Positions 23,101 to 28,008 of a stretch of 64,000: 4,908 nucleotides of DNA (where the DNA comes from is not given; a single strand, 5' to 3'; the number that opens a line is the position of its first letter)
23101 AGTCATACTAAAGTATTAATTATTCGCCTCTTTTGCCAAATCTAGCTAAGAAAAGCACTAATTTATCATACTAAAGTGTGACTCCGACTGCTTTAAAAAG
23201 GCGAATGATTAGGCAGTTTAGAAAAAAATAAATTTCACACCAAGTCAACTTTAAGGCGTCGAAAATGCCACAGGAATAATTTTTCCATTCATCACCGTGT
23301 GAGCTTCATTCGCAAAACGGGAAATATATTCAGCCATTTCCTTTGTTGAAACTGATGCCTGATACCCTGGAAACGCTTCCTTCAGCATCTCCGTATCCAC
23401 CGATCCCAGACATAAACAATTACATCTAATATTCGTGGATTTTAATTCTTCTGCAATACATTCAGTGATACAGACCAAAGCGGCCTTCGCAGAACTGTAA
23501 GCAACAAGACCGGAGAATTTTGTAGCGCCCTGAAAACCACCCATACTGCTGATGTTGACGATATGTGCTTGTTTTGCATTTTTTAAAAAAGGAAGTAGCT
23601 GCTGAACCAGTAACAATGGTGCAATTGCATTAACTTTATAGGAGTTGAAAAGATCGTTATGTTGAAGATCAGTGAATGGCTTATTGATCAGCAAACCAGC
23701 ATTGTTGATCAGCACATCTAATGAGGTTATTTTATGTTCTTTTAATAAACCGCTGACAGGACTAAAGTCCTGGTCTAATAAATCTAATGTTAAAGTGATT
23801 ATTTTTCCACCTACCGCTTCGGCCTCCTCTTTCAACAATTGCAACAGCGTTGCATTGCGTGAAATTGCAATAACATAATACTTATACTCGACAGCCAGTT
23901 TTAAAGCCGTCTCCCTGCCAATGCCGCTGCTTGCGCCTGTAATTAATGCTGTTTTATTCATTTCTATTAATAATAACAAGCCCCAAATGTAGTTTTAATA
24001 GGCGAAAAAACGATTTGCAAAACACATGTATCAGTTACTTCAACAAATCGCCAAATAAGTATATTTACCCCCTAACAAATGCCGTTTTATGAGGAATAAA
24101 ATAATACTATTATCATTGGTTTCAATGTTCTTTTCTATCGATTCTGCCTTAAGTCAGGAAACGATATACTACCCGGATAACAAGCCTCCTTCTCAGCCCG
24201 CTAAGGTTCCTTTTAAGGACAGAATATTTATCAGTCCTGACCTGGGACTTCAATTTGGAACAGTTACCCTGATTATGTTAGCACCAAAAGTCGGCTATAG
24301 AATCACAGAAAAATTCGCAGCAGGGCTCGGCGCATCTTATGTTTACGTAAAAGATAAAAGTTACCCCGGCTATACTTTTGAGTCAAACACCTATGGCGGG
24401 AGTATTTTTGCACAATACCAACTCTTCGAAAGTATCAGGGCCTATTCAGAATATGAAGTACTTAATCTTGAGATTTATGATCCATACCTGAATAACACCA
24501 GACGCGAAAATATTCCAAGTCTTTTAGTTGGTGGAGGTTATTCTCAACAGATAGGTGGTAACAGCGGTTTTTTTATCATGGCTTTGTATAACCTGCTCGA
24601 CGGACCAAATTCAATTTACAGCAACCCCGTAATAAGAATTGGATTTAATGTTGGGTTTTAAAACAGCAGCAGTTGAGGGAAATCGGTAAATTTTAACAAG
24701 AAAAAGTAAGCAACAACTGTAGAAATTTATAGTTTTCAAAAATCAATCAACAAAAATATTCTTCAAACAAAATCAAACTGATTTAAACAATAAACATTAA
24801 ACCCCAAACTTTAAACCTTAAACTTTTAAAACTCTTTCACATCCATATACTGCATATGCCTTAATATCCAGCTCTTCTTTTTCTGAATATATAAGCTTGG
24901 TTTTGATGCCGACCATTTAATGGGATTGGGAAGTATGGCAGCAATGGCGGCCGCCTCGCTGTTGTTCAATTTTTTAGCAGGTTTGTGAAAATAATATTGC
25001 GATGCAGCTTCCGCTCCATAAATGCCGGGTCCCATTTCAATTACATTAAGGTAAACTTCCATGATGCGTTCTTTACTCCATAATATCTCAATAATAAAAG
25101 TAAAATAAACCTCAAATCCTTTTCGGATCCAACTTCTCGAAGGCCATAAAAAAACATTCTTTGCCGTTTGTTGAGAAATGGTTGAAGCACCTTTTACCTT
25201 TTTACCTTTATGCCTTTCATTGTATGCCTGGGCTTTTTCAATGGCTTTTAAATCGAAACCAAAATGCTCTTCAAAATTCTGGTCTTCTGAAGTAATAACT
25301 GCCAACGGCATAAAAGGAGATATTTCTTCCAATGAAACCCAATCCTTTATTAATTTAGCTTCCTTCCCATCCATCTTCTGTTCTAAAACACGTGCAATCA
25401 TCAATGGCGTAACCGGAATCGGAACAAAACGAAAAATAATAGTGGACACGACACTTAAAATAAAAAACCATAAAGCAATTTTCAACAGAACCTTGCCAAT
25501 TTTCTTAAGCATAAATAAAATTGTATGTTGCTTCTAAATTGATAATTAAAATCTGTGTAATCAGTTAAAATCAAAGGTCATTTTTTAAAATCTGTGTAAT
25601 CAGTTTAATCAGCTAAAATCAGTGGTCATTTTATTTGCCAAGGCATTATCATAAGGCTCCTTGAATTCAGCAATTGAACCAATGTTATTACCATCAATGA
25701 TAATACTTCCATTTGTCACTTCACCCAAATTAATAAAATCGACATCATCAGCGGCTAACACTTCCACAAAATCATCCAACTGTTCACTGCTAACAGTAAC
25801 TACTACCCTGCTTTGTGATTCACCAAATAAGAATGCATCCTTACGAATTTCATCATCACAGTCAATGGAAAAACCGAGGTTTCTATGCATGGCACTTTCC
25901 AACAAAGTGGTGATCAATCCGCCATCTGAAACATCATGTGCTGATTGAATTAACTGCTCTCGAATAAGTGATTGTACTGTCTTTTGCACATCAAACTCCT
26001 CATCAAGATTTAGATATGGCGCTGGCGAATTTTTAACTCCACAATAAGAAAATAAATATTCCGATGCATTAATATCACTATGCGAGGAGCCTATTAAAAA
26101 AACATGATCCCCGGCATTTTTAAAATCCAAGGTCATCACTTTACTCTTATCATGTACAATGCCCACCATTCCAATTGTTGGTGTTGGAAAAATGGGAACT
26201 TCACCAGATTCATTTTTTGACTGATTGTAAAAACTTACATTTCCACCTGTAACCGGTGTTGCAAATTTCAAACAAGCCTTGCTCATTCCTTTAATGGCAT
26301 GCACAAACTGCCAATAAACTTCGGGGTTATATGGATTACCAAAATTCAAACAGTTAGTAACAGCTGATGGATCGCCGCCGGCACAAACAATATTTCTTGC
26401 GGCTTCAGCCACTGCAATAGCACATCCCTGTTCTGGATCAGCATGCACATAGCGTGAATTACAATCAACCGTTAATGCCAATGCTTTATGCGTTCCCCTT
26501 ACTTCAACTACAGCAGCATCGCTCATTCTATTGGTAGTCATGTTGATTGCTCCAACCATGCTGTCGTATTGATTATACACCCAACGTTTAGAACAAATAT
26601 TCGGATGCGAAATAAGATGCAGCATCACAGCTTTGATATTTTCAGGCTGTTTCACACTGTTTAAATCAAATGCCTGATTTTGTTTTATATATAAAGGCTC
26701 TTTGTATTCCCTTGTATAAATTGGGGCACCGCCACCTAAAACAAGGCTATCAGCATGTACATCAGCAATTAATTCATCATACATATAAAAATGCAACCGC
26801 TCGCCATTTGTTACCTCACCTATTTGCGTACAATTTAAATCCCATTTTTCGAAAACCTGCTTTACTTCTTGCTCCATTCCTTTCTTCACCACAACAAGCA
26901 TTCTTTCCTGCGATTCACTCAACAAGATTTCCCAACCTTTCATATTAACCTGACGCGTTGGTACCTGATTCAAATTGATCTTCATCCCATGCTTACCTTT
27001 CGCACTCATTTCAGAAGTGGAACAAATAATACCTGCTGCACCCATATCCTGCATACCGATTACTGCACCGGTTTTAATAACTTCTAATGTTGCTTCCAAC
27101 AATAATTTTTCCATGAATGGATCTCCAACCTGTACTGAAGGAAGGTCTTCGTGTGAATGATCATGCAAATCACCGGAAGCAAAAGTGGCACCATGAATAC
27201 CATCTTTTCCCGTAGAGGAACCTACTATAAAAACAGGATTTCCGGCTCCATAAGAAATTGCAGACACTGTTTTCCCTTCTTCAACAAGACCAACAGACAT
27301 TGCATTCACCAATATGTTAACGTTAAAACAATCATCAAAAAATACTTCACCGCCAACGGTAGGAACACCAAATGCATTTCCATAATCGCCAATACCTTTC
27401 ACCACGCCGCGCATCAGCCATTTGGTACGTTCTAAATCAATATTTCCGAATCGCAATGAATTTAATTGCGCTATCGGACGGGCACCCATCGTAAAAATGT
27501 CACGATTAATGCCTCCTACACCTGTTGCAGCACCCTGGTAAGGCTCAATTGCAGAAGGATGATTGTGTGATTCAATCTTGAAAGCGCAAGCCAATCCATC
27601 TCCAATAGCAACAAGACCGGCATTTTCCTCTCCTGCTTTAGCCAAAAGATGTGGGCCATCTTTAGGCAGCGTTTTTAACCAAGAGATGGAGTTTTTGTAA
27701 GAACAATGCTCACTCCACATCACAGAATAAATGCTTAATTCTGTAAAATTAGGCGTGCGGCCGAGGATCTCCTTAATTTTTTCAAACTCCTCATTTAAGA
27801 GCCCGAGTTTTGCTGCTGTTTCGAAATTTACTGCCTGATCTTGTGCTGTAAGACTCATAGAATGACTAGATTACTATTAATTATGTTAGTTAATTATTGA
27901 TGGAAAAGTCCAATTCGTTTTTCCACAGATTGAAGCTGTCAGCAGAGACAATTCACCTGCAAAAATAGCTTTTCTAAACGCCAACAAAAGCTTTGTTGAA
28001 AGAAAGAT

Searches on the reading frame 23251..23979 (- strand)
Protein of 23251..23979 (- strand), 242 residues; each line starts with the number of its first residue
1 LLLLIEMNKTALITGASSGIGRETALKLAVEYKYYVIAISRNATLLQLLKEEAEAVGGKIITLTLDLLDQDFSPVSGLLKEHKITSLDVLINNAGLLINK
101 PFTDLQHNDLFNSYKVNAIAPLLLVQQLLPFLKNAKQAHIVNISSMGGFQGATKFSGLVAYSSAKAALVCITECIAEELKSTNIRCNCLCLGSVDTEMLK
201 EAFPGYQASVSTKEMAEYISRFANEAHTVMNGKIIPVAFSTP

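Call 19: search_protein_families(library=pfam, proteins=[window:23251-23979:-], max_evalue=0.001)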
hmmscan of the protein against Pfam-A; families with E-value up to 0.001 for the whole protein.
window:23251-23979:- (242 aa): 3 families
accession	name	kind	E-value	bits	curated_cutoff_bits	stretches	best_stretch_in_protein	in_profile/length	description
PF00106.31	adh_short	-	1.1e-43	149.5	26.6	1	9-204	1-192/195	short chain dehydrogenase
PF13561.12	adh_short_C2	-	3.8e-27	95.8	27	1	15-210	1-191/236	Enoyl-(Acyl carrier protein) reductase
PF08659.16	KR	-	8.1e-07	29.6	22.6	1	10-168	2-156/180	KR domain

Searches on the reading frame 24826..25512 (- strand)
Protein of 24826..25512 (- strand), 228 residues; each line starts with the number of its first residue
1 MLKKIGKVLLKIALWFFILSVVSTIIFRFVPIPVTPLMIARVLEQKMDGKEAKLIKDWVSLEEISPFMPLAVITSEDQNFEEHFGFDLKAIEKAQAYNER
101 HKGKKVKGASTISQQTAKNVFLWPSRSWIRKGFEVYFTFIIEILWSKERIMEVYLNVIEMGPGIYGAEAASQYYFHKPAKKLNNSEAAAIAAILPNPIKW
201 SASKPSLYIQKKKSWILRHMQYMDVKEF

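Call 19: search_protein_families(library=pfam, proteins=[window:24826-25512:-], max_evalue=0.001)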
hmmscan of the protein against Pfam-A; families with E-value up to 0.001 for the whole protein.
window:24826-25512:- (228 aa): 1 family
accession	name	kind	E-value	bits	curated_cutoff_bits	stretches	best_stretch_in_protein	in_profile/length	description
PF00912.28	Transgly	-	4.5e-50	170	27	1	55-221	13-178/178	Transglycosylase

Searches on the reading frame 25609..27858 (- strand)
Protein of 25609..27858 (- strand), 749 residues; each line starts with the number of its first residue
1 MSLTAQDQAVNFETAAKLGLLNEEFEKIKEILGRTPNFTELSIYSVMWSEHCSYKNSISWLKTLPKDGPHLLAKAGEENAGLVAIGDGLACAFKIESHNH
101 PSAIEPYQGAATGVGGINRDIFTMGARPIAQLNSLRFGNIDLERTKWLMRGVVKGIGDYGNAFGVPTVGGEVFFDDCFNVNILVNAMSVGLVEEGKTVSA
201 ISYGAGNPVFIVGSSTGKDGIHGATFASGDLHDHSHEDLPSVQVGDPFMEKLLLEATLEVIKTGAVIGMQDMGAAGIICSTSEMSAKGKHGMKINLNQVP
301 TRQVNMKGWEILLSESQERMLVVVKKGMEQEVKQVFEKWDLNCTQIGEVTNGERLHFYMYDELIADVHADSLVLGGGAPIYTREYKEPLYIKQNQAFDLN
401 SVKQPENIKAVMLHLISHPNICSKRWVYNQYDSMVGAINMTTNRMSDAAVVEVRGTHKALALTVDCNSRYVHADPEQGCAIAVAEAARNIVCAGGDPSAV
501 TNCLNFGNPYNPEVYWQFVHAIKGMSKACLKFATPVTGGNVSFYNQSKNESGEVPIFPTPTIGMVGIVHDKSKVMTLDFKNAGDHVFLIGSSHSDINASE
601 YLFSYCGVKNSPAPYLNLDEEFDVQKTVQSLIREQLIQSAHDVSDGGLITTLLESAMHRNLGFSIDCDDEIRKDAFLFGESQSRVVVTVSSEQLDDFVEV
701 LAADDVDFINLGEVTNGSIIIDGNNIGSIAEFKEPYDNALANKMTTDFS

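Call 19: search_protein_families(library=pfam, proteins=[window:25609-27858:-], max_evalue=0.001)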
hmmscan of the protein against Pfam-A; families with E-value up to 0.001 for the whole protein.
window:25609-27858:- (749 aa): 3 families
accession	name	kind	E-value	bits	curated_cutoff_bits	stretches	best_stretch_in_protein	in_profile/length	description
PF02769.27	AIRS_C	-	6.2e-54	182.8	23.1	2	205-356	2-152/156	AIR synthase related protein, C-terminal domain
PF00586.29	AIRS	-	1e-52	177.7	24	2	78-192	2-112/112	AIR synthase related protein, N-terminal domain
PF18072.6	FGAR-AT_linker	-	1.8e-14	54.4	26.6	1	15-55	7-50/50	Formylglycinamide ribonucleotide amidotransferase linker domain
